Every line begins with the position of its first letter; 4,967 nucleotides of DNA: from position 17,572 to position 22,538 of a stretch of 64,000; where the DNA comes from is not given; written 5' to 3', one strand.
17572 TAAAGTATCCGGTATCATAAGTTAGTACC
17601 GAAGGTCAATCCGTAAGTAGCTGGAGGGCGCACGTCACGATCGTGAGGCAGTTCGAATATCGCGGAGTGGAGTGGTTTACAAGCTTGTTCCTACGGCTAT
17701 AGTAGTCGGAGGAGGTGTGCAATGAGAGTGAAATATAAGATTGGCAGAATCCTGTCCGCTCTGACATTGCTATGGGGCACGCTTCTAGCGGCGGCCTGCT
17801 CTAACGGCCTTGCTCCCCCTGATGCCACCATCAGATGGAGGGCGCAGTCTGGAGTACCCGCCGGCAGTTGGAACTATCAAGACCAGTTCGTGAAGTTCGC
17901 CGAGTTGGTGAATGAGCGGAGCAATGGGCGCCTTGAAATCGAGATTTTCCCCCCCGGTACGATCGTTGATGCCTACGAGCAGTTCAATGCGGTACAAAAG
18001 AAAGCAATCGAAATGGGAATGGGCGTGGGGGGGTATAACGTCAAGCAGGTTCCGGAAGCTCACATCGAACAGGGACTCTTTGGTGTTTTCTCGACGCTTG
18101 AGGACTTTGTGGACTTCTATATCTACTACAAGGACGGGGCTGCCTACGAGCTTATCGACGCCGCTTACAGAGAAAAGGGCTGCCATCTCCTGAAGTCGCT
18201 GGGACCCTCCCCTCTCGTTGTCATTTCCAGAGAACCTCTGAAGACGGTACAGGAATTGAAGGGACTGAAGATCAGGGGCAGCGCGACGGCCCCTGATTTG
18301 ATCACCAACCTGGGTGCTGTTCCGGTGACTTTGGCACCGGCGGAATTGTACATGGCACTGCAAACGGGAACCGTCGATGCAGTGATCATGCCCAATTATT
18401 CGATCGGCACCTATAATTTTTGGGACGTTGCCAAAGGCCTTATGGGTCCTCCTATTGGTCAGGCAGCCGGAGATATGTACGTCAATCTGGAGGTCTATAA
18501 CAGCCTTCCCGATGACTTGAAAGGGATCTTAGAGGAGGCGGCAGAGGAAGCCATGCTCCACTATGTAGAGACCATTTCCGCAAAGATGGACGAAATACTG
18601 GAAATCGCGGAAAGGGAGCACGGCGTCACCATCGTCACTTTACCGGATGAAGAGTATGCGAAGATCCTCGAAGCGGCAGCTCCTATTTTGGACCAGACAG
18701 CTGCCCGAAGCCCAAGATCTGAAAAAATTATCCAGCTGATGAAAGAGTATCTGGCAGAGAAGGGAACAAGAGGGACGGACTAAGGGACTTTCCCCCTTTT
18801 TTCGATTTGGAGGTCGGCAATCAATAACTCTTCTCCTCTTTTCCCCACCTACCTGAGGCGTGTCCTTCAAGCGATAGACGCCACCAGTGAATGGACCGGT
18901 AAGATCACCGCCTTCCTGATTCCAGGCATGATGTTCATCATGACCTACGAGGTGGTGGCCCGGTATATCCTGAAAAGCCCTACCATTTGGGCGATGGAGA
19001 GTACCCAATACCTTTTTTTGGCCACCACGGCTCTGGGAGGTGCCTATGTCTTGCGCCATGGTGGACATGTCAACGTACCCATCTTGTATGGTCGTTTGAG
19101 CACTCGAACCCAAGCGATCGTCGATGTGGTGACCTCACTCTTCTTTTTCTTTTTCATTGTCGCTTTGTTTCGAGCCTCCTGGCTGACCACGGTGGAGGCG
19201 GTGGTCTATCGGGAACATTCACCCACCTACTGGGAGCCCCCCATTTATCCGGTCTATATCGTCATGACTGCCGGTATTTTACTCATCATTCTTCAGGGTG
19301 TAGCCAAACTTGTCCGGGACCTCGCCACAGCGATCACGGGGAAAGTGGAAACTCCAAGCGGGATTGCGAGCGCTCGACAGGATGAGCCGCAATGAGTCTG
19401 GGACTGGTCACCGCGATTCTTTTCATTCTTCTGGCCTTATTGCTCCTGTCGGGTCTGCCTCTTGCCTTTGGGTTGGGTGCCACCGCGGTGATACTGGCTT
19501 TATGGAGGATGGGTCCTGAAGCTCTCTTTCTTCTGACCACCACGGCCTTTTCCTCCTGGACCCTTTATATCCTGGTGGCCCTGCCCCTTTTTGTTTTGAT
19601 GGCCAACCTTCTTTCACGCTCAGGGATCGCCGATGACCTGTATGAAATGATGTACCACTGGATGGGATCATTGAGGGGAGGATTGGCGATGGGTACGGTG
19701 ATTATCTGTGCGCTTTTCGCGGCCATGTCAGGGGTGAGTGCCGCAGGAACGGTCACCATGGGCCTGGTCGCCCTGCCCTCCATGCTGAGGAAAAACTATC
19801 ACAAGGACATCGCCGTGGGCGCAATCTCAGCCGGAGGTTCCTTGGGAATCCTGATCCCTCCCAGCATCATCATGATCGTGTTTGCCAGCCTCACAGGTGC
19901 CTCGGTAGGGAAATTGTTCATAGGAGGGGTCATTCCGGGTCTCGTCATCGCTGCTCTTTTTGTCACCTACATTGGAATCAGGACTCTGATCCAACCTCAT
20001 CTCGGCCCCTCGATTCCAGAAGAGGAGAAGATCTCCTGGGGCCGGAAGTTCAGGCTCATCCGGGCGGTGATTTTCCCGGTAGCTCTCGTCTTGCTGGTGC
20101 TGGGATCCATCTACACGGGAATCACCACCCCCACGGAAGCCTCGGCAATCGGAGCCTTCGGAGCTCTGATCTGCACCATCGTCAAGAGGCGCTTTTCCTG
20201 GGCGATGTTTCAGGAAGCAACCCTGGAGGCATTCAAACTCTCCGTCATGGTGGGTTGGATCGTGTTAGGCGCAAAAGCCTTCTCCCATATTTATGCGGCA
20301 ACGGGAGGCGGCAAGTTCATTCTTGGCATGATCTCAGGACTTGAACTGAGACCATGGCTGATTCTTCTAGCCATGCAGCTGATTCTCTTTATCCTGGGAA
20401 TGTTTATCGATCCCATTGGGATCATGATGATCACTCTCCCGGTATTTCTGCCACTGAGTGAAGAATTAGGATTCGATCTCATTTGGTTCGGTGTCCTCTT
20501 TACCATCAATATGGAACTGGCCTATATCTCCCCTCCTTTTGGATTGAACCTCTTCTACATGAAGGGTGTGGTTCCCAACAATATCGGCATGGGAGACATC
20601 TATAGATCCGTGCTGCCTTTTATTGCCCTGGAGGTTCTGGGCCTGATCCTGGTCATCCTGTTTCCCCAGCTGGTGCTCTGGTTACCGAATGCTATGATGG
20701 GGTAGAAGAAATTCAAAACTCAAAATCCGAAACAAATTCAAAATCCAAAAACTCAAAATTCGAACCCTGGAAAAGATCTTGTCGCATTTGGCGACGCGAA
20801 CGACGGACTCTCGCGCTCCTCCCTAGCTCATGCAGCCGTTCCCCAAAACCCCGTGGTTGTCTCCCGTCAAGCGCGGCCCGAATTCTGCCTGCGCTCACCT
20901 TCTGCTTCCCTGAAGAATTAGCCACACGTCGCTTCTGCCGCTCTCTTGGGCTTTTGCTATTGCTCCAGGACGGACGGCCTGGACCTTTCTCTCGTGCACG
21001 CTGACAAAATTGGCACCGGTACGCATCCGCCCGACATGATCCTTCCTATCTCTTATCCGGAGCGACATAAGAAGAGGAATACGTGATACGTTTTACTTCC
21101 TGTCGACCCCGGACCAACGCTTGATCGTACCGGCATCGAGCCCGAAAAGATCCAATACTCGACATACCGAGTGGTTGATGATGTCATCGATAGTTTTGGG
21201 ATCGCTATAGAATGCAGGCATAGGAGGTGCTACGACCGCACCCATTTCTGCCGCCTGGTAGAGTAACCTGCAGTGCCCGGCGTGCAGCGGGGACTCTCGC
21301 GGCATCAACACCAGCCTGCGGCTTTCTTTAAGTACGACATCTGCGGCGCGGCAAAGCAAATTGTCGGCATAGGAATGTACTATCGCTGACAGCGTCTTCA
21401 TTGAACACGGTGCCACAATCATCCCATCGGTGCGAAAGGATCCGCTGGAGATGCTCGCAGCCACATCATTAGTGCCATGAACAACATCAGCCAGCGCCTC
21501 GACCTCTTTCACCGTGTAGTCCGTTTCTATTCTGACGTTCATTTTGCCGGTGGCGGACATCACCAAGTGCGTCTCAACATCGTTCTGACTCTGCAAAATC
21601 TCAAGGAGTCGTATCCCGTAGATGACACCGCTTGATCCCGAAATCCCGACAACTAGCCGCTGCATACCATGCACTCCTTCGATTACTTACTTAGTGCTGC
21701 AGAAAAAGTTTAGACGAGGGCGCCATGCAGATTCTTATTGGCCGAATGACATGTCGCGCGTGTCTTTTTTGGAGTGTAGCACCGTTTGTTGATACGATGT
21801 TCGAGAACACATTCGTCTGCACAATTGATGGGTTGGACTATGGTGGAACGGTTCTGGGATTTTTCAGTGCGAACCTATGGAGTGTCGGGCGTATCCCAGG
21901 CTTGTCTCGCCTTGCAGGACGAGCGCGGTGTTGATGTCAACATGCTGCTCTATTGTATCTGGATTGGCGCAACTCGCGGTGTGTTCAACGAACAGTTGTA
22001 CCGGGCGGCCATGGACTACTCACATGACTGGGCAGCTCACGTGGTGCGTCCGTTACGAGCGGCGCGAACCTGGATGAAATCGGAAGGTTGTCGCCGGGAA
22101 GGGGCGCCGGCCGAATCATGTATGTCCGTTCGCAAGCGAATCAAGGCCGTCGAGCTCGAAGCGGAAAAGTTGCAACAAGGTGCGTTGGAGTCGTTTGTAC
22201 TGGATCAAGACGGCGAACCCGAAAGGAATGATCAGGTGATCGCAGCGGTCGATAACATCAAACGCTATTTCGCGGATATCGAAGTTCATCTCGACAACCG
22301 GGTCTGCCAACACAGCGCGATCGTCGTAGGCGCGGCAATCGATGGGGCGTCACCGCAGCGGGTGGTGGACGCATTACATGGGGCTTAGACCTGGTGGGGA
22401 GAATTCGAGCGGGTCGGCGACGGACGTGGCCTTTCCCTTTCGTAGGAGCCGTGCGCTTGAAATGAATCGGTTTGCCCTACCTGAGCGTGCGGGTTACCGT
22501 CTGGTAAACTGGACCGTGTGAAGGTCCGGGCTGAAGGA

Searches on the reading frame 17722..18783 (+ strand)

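Call 91: search_protein_families(library=pfam, proteins=[window:17722-18783:+], max_evalue=0.0001)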
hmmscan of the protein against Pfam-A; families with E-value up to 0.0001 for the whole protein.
window:17722-18783:+ (353 aa): 1 family
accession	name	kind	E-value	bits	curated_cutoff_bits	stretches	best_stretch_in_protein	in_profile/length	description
PF03480.18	DctP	-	2.7e-41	142.2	23.4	1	48-328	8-284/286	Bacterial extracellular solute-binding protein, family 7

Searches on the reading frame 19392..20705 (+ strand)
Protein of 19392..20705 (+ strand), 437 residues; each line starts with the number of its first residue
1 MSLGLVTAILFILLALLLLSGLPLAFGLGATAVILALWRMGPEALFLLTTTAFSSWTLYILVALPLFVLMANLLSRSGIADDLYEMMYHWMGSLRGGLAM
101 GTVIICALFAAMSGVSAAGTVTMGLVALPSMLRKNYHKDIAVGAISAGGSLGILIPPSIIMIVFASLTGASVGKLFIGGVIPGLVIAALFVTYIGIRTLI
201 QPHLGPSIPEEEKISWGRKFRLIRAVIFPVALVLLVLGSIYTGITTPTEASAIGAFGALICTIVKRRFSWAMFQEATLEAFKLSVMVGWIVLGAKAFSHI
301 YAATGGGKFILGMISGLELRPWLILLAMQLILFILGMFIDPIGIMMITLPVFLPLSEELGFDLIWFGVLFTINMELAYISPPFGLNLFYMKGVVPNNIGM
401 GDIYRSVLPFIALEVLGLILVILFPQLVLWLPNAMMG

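Call 91: search_protein_families(library=pfam, proteins=[window:19392-20705:+], max_evalue=0.0001)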
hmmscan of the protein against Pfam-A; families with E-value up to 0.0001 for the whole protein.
window:19392-20705:+ (437 aa): 1 family
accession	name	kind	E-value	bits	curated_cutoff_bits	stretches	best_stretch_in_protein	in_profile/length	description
PF06808.19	DctM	-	5e-85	286.2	23.8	1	11-427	1-413/413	Tripartite ATP-independent periplasmic transporter, DctM component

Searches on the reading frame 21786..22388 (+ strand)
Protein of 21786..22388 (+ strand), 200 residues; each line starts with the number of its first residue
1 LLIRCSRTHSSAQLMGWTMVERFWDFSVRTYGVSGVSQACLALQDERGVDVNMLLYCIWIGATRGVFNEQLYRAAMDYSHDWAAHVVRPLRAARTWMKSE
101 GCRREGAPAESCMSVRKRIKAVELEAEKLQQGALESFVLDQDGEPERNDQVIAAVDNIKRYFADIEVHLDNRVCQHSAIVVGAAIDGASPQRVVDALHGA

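Call 91: search_protein_families(library=pfam, proteins=[window:21786-22388:+], max_evalue=0.0001)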
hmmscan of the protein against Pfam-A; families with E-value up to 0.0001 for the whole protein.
window:21786-22388:+ (200 aa): 1 family
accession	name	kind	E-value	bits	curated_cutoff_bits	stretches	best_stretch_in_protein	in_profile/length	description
PF09523.15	DUF2390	-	4.2e-28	98.2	25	1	23-134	2-106/106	Protein of unknown function (DUF2390)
